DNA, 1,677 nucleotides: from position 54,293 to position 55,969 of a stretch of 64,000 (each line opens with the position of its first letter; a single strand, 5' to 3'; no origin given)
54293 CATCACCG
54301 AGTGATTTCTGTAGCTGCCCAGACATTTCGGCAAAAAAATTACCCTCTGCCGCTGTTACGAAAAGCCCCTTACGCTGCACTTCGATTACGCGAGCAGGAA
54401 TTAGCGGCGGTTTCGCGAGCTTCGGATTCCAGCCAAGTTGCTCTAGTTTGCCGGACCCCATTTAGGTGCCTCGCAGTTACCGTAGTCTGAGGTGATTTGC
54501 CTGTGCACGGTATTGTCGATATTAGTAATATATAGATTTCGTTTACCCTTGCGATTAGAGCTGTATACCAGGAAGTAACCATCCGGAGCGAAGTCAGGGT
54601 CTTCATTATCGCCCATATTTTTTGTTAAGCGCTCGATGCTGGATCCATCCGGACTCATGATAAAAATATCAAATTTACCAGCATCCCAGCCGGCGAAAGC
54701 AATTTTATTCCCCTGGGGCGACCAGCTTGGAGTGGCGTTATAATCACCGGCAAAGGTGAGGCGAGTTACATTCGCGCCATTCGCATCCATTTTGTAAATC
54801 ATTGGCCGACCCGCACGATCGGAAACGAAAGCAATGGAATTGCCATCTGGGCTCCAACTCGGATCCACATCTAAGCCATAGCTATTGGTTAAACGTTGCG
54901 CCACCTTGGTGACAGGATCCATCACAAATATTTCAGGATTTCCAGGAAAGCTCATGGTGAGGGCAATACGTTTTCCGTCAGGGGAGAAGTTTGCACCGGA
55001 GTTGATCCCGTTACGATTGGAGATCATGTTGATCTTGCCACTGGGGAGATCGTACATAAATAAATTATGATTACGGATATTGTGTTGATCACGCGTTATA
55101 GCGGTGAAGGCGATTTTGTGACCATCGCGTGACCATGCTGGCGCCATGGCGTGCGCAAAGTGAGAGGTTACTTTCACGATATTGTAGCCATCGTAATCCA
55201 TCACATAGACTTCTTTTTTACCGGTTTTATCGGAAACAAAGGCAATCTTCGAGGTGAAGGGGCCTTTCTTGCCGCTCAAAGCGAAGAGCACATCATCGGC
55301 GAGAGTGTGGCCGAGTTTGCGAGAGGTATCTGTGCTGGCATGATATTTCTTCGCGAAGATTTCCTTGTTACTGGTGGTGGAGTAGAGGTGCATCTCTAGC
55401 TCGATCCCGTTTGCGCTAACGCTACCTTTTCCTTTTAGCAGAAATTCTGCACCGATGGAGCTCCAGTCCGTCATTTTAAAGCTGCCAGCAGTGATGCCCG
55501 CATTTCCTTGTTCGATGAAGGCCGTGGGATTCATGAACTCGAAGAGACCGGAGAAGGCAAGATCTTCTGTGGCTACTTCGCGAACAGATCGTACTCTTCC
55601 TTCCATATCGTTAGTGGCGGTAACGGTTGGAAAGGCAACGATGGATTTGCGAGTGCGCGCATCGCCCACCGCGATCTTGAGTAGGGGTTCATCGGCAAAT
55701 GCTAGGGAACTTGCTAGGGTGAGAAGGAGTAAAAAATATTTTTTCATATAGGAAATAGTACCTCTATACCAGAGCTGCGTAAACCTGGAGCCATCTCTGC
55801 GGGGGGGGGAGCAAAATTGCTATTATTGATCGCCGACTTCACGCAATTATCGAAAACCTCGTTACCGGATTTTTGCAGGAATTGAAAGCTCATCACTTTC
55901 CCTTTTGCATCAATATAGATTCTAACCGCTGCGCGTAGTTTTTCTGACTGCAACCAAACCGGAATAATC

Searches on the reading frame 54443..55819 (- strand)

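Call 67: search_protein_families(library=pfam, proteins=[window:54443-55819:-], max_evalue=0.00001)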
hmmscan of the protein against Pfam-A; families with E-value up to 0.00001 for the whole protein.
window:54443-55819:- (458 aa): 4 families
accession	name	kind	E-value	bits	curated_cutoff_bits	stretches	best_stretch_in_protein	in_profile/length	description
PF07676.18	PD40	-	5.4e-40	135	20.9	2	308-342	2-37/38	WD40-like Beta Propeller Repeat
PF00930.27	DPPIV_N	-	1.5e-13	50.7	22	0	393-445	33-81/354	Dipeptidyl peptidase IV (DPP IV) N-terminal region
PF04052.18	TolB_N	-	1.6e-11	44.7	22.4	1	49-153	3-105/106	TolB amino-terminal domain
PF25174.1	Beta-prop_THOC3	-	9.2e-06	25.3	305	0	318-421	92-190/272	THOC3 beta-propeller domain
